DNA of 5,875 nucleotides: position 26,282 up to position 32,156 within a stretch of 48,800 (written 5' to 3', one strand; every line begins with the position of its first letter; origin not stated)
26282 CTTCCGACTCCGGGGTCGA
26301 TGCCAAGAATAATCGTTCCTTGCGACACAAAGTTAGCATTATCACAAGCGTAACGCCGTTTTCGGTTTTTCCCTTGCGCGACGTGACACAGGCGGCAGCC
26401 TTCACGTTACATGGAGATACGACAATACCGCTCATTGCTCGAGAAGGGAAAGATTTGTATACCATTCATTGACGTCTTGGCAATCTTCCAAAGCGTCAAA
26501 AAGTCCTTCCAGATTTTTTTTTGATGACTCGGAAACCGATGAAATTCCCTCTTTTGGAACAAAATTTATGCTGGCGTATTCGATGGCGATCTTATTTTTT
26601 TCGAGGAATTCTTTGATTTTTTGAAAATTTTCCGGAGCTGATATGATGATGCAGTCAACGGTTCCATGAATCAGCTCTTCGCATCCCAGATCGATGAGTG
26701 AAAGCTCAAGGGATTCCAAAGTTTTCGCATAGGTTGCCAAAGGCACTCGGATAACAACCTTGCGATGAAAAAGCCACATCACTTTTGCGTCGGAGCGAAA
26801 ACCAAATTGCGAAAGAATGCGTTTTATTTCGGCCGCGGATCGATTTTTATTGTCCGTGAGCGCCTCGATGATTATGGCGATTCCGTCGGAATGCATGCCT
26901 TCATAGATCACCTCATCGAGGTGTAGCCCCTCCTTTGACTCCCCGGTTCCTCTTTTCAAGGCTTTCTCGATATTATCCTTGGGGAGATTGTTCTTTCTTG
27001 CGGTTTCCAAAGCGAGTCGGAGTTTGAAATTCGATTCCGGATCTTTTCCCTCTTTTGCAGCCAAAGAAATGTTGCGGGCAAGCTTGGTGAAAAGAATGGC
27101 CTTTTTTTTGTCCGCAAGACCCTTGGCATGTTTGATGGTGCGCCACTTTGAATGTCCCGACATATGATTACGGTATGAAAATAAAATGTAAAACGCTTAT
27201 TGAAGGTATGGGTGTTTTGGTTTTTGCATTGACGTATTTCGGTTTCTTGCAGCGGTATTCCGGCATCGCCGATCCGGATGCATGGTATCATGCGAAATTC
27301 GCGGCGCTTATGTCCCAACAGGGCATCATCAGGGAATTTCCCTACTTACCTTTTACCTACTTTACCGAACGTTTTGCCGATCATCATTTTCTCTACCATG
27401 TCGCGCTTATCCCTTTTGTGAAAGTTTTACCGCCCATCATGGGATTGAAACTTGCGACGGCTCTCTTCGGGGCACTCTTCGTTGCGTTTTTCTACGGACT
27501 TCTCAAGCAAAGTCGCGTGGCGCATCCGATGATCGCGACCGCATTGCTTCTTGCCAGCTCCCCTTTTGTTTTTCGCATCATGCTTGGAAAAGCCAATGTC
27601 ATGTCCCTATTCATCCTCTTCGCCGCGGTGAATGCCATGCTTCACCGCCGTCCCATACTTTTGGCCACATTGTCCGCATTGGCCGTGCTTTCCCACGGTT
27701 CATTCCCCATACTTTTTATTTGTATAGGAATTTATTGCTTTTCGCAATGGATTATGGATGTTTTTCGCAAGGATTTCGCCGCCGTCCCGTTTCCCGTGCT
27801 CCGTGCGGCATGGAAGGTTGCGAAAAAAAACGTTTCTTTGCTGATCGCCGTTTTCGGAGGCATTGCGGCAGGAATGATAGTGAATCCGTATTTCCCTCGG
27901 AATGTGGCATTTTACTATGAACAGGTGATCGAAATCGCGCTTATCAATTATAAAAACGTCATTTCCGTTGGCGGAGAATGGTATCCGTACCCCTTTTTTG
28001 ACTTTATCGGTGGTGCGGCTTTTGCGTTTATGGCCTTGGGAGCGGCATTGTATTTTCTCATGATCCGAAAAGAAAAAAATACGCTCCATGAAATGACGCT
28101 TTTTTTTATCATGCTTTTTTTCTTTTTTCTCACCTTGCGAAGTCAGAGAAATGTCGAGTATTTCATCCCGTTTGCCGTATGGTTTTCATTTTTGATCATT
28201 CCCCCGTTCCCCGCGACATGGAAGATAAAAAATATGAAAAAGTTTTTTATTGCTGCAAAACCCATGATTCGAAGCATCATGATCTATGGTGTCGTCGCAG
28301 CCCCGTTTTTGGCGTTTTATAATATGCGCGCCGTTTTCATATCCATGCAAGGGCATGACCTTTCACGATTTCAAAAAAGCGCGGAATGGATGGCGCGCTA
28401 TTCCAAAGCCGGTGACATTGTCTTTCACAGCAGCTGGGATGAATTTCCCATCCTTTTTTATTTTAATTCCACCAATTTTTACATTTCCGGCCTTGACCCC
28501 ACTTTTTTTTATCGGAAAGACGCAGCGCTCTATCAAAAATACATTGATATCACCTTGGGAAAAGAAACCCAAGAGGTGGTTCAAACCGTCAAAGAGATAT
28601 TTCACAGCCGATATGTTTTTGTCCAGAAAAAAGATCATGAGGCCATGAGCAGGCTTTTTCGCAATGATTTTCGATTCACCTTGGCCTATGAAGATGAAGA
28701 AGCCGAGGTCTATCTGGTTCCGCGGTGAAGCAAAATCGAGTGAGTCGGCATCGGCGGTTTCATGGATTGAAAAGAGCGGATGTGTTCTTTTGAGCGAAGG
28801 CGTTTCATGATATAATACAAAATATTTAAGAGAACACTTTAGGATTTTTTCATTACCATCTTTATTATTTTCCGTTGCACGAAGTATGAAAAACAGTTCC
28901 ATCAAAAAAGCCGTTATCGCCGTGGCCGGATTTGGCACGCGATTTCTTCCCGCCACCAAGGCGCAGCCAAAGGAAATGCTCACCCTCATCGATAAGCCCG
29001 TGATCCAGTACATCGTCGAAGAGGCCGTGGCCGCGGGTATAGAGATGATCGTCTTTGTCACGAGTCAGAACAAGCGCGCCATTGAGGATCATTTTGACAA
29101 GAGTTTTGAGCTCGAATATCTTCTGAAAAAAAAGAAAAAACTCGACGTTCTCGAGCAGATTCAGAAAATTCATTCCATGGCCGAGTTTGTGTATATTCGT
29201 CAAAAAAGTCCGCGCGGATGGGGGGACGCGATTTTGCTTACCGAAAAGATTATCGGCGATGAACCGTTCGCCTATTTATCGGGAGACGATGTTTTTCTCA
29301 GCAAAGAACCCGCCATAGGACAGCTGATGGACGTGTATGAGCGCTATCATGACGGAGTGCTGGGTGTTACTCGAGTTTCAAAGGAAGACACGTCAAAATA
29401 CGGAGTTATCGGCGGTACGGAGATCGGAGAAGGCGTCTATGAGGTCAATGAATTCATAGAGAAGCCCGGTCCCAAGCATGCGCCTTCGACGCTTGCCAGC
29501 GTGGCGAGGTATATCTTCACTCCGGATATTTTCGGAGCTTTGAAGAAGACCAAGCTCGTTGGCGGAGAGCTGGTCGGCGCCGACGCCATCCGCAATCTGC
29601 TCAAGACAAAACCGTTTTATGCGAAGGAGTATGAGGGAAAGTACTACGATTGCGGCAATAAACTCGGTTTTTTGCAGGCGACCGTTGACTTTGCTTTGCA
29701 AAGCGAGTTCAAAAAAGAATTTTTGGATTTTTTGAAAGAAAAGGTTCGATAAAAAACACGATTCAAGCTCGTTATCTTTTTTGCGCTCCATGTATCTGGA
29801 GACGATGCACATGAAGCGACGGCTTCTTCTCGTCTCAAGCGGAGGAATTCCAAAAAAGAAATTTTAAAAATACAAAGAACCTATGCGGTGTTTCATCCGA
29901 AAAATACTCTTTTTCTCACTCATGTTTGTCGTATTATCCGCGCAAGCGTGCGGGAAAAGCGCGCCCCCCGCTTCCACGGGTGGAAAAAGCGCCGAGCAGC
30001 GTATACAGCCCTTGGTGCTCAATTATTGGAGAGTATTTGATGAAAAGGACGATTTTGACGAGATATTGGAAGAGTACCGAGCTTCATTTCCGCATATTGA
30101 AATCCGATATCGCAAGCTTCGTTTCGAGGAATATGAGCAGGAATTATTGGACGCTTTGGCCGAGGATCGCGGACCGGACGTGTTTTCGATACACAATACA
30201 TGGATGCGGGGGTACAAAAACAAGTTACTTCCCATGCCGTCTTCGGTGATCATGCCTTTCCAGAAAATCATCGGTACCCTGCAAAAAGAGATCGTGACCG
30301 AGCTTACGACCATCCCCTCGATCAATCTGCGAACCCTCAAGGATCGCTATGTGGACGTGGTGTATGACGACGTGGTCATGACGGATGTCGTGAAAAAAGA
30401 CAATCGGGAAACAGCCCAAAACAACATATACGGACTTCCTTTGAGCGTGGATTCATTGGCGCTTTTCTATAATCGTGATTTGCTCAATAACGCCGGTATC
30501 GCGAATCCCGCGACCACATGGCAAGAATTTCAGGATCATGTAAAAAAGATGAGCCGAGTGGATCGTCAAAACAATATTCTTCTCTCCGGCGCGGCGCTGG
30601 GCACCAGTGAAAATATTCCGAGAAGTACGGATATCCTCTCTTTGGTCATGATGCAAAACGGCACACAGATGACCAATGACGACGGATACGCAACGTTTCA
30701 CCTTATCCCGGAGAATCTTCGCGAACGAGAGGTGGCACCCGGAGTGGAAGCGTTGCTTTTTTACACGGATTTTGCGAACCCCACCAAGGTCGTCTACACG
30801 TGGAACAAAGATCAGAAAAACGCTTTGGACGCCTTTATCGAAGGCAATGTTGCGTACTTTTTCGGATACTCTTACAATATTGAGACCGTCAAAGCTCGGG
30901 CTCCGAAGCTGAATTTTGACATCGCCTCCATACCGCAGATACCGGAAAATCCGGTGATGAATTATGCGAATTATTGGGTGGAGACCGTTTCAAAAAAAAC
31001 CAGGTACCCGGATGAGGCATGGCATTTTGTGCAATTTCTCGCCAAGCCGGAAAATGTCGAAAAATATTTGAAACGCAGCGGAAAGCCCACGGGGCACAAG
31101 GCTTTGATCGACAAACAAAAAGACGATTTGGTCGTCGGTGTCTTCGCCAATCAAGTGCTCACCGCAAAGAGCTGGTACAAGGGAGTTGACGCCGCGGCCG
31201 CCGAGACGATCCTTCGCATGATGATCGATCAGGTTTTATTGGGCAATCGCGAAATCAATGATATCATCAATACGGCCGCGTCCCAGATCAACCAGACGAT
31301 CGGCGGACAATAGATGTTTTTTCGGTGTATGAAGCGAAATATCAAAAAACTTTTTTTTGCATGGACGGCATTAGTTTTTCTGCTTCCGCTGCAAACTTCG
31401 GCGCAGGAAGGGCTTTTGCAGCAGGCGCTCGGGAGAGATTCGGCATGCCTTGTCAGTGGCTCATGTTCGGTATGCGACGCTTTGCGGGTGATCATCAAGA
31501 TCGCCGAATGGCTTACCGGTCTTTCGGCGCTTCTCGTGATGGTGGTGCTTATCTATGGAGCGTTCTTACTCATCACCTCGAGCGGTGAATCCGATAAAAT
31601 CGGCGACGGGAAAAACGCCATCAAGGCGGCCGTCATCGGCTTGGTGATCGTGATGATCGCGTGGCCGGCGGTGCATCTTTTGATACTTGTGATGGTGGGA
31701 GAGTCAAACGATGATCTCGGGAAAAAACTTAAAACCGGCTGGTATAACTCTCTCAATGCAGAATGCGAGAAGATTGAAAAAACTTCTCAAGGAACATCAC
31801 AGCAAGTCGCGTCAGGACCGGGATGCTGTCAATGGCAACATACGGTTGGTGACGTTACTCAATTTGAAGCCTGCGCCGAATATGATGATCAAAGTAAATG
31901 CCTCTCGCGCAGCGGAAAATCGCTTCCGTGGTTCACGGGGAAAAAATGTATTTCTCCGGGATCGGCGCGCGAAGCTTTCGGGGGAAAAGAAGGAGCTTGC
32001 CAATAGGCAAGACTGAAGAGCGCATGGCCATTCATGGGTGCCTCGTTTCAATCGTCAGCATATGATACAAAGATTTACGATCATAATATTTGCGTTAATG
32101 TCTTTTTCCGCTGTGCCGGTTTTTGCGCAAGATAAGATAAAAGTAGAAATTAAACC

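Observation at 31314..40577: Sixteen tandem same-strand paralogs of a small VirB2/TrbC-like two-TM 'pilin' (19 domain copies in 9.3 kb) with no secretion machinery nearby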

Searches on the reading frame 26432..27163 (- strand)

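Call 6: search_protein_families(library=pfam, proteins=[window:26432-27163:-], max_evalue=0.001)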
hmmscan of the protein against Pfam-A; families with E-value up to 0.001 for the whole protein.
window:26432-27163:- (243 aa): 2 families
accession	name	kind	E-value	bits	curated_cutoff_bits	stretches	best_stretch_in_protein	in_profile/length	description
PF01709.26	Transcrip_reg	-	1.4e-35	122.9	27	1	83-238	2-160/160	TACO1/YebC second and third domain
PF20772.2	TACO1_YebC_N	-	3.4e-27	95.2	36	1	5-75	1-73/73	TACO1/YebC protein N-terminal domain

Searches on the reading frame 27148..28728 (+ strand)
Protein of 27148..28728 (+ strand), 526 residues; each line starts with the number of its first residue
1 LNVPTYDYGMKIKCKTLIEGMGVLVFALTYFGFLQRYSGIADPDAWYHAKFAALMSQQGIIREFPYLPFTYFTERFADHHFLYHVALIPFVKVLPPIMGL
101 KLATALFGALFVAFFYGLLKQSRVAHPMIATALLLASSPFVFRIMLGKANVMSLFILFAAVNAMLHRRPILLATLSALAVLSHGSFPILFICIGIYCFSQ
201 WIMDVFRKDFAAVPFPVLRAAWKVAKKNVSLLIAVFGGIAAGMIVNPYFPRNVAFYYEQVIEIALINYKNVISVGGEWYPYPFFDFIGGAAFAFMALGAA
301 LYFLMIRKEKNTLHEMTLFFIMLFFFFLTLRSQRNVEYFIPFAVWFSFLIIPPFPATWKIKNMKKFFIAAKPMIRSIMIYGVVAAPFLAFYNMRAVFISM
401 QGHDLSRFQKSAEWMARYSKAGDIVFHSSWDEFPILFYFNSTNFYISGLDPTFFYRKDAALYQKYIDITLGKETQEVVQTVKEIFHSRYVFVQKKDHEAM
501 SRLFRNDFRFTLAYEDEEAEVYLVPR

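Call 6: search_protein_families(library=pfam, proteins=[window:27148-28728:+], max_evalue=0.001)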
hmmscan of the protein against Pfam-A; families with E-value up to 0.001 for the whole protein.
window:27148-28728:+ (526 aa): 0 families

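Call 34: search_protein_families(library=ncbifam, proteins=[window:27148-28728:+], max_evalue=0.01)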
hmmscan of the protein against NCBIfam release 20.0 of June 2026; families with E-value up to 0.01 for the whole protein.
window:27148-28728:+ (526 aa): 1 family
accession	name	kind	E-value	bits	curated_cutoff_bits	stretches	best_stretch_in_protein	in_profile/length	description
NF010265.0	PRK13711.1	equivalog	0.0019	18.3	164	1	213-264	10-63/115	P-type conjugative transfer protein TrbJ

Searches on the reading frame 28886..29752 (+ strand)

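Call 6: search_protein_families(library=pfam, proteins=[window:28886-29752:+], max_evalue=0.001)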
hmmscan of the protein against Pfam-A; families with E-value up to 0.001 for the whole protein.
window:28886-29752:+ (288 aa): 1 family
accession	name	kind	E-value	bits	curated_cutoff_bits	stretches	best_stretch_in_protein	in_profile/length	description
PF00483.29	NTP_transferase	-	2.8e-29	102.8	21.2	1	8-268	1-241/245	Nucleotidyl transferase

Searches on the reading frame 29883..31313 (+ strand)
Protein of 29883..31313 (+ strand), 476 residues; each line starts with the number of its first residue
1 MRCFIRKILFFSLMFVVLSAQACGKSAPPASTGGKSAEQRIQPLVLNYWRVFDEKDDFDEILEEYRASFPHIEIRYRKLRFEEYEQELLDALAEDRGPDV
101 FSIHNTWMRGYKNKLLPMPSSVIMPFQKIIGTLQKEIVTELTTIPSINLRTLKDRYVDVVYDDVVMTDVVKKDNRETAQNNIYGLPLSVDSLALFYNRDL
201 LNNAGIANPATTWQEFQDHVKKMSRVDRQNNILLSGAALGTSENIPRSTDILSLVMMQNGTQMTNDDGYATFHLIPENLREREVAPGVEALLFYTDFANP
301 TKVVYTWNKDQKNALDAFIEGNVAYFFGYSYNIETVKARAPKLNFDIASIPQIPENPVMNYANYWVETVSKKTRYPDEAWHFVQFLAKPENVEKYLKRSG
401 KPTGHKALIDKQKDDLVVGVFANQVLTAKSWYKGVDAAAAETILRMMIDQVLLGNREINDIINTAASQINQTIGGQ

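Call 6: search_protein_families(library=pfam, proteins=[window:29883-31313:+], max_evalue=0.001)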
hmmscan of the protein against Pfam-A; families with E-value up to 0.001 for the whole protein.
window:29883-31313:+ (476 aa): 2 families
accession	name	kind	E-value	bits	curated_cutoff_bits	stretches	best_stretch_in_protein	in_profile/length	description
PF01547.30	SBP_bac_1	-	2.8e-26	93.7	26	1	56-392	6-306/307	Bacterial extracellular solute-binding protein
PF13416.11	SBP_bac_8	-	4.8e-25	89.3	27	1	61-404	2-261/279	Bacterial extracellular solute-binding protein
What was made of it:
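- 29883..31313 (+): SBP_bac_1 family solute-binding lipoprotein. Its stop codon abuts the start of pilin gene 1. It is a conserved operon partner of the array. Pfam SBP_bac_1/SBP_bac_8 (call 6).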

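Call 34: search_protein_families(library=ncbifam, proteins=[window:29883-31313:+], max_evalue=0.01)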
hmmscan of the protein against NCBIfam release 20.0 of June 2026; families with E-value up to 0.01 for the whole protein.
window:29883-31313:+ (476 aa): 3 families
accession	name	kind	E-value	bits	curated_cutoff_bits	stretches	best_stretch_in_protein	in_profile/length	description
NF053763.1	ABCarbgalBndGanS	equivalog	2e-08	33.5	700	1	176-222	132-178/420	galactooligosaccharide ABC transporter substrate-binding protein GanS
NF008211.0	PRK10974.1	equivalog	1.9e-07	30.1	411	1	159-401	115-348/439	sn-glycerol-3-phosphate ABC transporter substrate-binding protein UgpB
NF007011.0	PRK09474.1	equivalog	7.8e-05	21.7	291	1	177-225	124-167/396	maltose/maltodextrin ABC transporter substrate-binding protein MalE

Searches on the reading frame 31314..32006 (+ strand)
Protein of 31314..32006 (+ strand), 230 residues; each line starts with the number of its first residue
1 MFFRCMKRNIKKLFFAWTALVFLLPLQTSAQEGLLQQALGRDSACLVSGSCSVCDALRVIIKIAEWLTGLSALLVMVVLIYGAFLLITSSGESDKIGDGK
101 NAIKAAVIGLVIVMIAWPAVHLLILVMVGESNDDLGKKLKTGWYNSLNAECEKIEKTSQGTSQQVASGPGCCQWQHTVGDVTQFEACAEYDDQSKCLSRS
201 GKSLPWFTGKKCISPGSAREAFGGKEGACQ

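Call 3: search_protein_families(library=pfam, proteins=[window:31314-32006:+], max_evalue=0.01)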
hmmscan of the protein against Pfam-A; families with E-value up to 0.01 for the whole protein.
window:31314-32006:+ (230 aa): 1 family
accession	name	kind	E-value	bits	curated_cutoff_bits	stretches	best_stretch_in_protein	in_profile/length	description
PF18895.5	T4SS_pilin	-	4.1e-10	40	26.6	1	59-117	8-65/71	Type IV secretion system pilin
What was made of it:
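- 31314..32006 (+): P1: pilin domain plus a 98-aa Cys-rich C-terminal extension. This is the head subunit of the array. PF18895, 40 bits (call 3).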

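Call 34: search_protein_families(library=ncbifam, proteins=[window:31314-32006:+], max_evalue=0.01)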
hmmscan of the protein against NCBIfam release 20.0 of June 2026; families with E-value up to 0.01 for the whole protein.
window:31314-32006:+ (230 aa): 1 family
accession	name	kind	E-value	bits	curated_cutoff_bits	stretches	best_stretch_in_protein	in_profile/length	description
NF045849.1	ICE_MMCAP2_0565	equivalog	1.9e-06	27.5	40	1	59-125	12-78/80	Mbov_0395 family pilin-like conjugal transfer protein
